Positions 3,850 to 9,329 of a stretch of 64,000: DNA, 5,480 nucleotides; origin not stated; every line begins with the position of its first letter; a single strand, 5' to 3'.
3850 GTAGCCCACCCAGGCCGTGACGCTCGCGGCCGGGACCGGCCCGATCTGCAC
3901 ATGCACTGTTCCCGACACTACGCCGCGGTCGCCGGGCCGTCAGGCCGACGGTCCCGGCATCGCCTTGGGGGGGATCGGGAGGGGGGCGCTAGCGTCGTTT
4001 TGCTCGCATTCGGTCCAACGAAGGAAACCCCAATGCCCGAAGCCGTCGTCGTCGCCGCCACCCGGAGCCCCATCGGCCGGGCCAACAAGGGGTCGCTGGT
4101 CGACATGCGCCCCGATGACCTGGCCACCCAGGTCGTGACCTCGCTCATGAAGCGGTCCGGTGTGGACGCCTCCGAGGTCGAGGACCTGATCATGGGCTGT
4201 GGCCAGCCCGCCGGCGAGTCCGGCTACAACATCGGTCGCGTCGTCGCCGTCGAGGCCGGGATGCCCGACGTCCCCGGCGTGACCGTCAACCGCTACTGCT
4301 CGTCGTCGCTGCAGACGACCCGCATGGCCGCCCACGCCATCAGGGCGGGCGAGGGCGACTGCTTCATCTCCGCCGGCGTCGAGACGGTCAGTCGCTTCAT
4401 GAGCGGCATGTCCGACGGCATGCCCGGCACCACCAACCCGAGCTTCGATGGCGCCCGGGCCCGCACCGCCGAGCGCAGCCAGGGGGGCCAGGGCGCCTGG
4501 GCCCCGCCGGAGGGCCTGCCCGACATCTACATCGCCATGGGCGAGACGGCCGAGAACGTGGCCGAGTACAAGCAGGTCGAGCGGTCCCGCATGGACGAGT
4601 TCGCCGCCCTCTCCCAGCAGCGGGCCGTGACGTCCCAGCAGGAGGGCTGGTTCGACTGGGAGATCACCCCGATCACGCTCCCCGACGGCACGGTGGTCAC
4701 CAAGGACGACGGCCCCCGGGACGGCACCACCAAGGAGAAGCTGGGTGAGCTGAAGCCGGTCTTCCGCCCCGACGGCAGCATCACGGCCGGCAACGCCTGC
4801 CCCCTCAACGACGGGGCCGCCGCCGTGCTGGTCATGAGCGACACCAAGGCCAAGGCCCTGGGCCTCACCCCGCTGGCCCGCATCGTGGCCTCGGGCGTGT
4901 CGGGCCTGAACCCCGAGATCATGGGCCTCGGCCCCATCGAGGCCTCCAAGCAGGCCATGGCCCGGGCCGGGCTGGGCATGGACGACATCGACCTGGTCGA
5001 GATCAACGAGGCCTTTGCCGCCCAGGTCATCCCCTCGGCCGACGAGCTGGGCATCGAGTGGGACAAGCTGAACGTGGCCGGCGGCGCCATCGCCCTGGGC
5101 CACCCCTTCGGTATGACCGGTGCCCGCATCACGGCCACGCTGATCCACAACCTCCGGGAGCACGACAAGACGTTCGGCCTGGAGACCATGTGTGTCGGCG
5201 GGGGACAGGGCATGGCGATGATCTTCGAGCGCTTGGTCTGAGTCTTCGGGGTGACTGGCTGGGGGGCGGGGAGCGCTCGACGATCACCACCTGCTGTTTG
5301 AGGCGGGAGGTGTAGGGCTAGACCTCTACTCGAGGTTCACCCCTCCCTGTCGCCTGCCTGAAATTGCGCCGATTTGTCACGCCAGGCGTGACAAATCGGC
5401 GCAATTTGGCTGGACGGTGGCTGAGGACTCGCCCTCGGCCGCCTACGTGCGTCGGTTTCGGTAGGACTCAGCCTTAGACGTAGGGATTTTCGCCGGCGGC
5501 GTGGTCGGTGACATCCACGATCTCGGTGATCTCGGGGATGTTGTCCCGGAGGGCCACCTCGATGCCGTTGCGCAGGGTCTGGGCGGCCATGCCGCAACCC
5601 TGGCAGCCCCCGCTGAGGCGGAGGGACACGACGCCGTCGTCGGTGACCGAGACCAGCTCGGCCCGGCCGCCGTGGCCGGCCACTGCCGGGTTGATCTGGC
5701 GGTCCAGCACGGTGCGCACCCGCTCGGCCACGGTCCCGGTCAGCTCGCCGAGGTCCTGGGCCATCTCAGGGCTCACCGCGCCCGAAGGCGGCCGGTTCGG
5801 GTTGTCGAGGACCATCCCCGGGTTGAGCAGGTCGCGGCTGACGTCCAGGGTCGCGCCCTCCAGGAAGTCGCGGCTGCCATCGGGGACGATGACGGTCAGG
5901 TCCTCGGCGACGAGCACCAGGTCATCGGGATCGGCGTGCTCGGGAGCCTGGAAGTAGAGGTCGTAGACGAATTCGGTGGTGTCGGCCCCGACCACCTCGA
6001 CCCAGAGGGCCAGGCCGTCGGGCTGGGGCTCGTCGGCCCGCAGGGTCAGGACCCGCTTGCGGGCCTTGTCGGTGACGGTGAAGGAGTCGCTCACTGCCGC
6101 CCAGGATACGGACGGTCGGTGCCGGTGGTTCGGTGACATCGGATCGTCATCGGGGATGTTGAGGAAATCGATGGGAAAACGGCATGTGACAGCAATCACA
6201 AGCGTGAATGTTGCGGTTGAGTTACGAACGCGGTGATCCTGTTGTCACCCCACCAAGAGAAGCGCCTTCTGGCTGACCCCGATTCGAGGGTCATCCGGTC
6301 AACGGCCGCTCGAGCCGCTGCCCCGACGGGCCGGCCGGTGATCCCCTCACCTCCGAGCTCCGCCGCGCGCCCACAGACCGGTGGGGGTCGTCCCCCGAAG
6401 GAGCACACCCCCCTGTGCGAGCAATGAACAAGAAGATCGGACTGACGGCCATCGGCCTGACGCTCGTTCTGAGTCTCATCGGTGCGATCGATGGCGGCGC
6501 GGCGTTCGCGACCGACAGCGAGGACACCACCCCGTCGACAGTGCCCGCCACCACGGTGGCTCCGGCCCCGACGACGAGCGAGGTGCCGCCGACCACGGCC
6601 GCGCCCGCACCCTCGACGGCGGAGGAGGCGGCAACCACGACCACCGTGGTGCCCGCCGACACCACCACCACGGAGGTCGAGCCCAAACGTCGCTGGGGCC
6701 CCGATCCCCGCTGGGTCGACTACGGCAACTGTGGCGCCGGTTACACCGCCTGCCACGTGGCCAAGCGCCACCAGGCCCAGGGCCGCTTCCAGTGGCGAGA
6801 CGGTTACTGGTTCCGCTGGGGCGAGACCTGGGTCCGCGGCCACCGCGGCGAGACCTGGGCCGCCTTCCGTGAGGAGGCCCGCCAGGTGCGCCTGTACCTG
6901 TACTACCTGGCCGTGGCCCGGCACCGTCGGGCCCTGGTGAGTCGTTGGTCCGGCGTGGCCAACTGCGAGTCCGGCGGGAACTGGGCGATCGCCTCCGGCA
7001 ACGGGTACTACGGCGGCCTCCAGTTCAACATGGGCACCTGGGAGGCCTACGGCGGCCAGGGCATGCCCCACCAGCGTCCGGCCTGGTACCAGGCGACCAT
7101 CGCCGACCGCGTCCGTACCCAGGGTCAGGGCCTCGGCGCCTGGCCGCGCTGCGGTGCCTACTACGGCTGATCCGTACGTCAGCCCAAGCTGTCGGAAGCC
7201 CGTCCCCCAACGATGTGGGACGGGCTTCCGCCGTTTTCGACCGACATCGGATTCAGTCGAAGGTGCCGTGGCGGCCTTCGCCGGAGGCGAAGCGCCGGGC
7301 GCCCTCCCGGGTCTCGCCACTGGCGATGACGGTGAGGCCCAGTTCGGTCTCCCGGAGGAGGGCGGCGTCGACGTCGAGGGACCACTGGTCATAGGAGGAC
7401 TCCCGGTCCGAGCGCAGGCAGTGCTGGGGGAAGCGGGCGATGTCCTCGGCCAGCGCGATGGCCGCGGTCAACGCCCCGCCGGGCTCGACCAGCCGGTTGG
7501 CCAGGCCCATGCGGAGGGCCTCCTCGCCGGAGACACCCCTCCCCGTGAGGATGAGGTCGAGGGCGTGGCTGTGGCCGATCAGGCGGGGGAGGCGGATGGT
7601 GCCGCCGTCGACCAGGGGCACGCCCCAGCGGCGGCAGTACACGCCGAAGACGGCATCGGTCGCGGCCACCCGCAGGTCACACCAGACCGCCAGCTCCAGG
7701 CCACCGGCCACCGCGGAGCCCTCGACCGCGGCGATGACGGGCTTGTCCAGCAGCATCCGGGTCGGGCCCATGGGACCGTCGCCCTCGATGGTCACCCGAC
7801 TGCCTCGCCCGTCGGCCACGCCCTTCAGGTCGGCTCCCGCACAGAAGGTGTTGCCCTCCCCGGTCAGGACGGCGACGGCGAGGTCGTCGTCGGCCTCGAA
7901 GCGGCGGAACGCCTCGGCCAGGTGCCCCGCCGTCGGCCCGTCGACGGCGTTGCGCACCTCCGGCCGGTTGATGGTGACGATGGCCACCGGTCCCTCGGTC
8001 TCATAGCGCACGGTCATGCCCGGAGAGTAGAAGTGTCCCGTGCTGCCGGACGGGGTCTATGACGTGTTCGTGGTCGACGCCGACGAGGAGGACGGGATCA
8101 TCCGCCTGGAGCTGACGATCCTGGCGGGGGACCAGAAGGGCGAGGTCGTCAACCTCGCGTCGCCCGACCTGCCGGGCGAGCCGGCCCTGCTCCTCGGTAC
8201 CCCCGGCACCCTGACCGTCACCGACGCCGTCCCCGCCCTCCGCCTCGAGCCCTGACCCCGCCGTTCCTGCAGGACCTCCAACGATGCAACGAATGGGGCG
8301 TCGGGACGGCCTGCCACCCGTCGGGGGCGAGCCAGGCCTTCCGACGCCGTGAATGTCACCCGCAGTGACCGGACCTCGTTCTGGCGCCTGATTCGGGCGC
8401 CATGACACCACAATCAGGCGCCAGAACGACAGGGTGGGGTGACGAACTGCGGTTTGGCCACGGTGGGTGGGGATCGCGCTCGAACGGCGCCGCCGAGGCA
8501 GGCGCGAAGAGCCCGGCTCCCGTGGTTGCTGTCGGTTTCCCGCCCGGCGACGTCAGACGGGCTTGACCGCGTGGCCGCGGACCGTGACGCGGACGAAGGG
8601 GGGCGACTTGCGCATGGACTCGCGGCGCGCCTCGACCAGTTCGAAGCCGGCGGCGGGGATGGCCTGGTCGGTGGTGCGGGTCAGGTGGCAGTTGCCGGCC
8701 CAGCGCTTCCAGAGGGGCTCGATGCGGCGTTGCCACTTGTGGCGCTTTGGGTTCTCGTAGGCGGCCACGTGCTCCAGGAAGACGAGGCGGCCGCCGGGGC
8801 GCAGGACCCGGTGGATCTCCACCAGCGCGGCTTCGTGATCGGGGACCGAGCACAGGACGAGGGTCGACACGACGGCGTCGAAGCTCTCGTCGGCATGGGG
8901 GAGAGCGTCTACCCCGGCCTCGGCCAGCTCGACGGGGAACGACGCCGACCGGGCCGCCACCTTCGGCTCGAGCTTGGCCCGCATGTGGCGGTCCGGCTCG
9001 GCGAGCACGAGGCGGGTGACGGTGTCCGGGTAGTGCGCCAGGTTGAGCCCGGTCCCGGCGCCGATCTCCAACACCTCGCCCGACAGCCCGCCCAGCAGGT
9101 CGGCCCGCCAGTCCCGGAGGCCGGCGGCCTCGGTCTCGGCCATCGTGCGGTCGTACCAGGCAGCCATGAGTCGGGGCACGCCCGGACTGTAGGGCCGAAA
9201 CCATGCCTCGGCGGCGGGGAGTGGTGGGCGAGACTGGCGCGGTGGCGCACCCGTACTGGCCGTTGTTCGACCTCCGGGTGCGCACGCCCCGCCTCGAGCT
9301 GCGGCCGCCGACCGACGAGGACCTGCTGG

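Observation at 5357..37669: Family of eight palindromic elements, each exactly 54 nt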

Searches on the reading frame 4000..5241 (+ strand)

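Call 17: search_protein_families(library=pfam, proteins=[window:4000-5241:+], max_evalue=0.01)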
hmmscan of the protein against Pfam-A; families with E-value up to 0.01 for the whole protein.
window:4000-5241:+ (413 aa): 5 families
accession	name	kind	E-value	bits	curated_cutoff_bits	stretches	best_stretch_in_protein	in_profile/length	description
PF00108.29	Thiolase_N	-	1.2e-62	212.1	26.4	1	16-281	2-259/260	Thiolase, N-terminal domain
PF02803.24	Thiolase_C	-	2.6e-47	159.9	27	1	289-411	1-123/123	Thiolase, C-terminal domain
PF22691.2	Thiolase_C_1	-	4.1e-05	23.8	28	1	314-352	22-60/144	Thiolase C-terminal domain-like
PF08545.16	ACP_syn_III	-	0.0023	18.2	24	0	96-135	3-42/80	3-Oxoacyl-[acyl-carrier-protein (ACP)] synthase III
PF00109.32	ketoacyl-synt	-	0.0029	17.7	20.8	1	92-131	166-205/252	Beta-ketoacyl synthase, N-terminal domain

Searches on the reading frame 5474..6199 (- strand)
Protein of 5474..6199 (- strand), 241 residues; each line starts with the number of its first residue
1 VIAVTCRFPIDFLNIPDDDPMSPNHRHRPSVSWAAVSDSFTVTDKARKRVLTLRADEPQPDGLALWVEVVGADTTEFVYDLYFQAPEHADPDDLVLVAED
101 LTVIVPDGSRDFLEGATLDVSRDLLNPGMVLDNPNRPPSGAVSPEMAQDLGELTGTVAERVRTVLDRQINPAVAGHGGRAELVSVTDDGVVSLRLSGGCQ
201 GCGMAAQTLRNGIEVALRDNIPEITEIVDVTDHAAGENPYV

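Call 17: search_protein_families(library=pfam, proteins=[window:5474-6199:-], max_evalue=0.01)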
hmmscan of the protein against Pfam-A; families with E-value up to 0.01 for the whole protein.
window:5474-6199:- (241 aa): 2 families
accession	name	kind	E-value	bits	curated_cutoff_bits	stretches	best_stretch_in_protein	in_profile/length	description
PF01106.22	NifU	-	5.3e-22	78.2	27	1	161-228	1-67/67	NifU-like domain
PF01521.26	Fe-S_biosyn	-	6.6e-05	23.5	26.3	1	40-135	3-101/110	Iron-sulphur cluster biosynthesis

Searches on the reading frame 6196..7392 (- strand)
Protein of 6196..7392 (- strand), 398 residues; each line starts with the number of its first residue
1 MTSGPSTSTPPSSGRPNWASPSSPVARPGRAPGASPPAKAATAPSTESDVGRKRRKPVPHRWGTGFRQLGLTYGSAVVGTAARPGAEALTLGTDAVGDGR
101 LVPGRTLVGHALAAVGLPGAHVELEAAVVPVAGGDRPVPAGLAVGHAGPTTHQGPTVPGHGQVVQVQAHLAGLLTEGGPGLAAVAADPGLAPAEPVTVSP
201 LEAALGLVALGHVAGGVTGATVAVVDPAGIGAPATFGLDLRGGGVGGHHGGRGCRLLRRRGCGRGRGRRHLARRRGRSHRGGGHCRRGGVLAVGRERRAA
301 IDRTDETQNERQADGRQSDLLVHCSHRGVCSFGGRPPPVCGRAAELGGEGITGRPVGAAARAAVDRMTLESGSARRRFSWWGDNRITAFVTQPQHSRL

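Call 67: search_protein_families(library=pfam, proteins=[window:6196-7392:-], max_evalue=0.01)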
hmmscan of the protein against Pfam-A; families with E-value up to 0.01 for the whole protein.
window:6196-7392:- (398 aa): 0 families

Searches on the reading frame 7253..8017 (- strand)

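Call 17: search_protein_families(library=pfam, proteins=[window:7253-8017:-], max_evalue=0.01)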
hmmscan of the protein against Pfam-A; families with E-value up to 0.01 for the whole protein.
window:7253-8017:- (254 aa): 2 families
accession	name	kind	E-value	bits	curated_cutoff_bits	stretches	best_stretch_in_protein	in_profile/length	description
PF00378.25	ECH_1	-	2.6e-41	142.1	27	1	7-244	2-241/251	Enoyl-CoA hydratase/isomerase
PF16113.10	ECH_2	-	1e-18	68.4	27.2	1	12-180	2-175/335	Enoyl-CoA hydratase/isomerase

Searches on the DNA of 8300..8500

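Call 37: search_rna_families(source=window, start=8300, end=8500, threshold=evalue, max_evalue=10)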
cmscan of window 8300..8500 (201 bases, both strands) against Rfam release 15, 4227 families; matches with E-value up to 10: 20.
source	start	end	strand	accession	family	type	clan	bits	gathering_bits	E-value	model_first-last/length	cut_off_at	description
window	8379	8426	-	RF03932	mir-1597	Gene; miRNA;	-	25.2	93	0.0063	1-73/73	no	mir-1597 microRNA precursor family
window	8369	8433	-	RF00240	RNA-OUT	Gene; antisense;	-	20.2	41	0.12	1-70/70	no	RNA-OUT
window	8377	8428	+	RF03934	mir-m107-1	Gene; miRNA;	-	19.5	83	0.23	1-65/65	no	mir-m107-1 microRNA precursor family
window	8380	8425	-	RF00877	mir-592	Gene; miRNA;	-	19.3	67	0.087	1-88/88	no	mir-592 microRNA precursor family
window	8371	8431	-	RF04151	MIR4387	Gene; miRNA;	CL00144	19.1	84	0.14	1-109/109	no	MIR4387 microRNA precursor family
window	8376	8429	-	RF03809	mir-1203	Gene; miRNA;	-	19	100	0.72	1-84/84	no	mir-1203 microRNA precursor family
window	8370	8436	-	RF00793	mir-497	Gene; miRNA;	-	18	62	0.28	1-85/85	no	mir-497 microRNA precursor family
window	8380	8431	+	RF02674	AsdA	Gene; antisense;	-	17.9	52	0.14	1-81/81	no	antisense RNA of dnaA mRNA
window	8376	8429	-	RF03175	MIR3454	Gene; miRNA;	-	17.8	142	0.26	29-118/147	no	MIR3454 microRNA precursor family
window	8374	8431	-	RF04268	mir-512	Gene; miRNA;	-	16.1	94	1.2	1-84/84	no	mir-512 microRNA precursor family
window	8366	8443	+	RF01746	mraW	Cis-reg;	-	15.4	50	0.96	1-107/107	no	mraW RNA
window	8300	8345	+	RF02828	Scr3920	Gene; sRNA;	-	13.9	88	1.3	80-125/125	5'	Streptomyces RNA 3920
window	8372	8432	-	RF04078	mir-1905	Gene; miRNA;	-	13.8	83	4.4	1-73/73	no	mir-1905 microRNA precursor family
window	8308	8333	-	RF04033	mir-8512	Gene; miRNA;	-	13.7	90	2.8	18-43/61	no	mir-8512 microRNA precursor family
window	8300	8429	+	RF02566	Ms1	Gene; sRNA;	-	13.6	162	0.11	165-304/304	5'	Mycobacterium smegmatis small RNA 1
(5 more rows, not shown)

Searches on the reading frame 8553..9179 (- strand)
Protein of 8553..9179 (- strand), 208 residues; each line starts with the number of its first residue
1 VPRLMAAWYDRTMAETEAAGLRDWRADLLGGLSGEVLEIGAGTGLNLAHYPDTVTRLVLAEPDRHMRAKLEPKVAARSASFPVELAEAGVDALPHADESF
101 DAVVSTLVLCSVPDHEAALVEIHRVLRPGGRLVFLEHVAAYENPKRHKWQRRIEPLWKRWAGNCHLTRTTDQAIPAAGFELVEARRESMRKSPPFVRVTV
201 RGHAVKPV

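Call 67: search_protein_families(library=pfam, proteins=[window:8553-9179:-], max_evalue=0.01)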
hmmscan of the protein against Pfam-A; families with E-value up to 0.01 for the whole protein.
window:8553-9179:- (208 aa): 9 families
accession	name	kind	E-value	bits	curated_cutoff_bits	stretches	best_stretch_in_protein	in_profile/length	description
PF08241.18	Methyltransf_11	-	1.5e-20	74.1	21.2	1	37-134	1-95/95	Methyltransferase domain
PF13489.12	Methyltransf_23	-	3.9e-16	59.7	27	1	17-182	5-162/164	Methyltransferase domain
PF13649.12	Methyltransf_25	-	8.8e-16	58.8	27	1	36-130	1-97/97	Methyltransferase domain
PF08242.18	Methyltransf_12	-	2e-12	48.1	30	1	37-132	1-98/98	Methyltransferase domain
PF13847.12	Methyltransf_31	-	2.5e-10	40.7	27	1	83-148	56-121/145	Methyltransferase domain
PF01209.24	Ubie_methyltran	-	4.1e-10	39.8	20.1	1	35-138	50-155/233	ubiE/COQ5 methyltransferase family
PF20922.3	Anamorsin_N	-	3.3e-07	30.6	27.1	1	92-143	44-97/163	Anamorsin, N-terminal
PF03141.22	Methyltransf_29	-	0.0025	16.9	23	1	78-158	160-242/506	Putative S-adenosyl-L-methionine-dependent methyltransferase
PF05148.21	Methyltransf_8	-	0.0029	17.9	27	1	90-137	113-159/219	Hypothetical methyltransferase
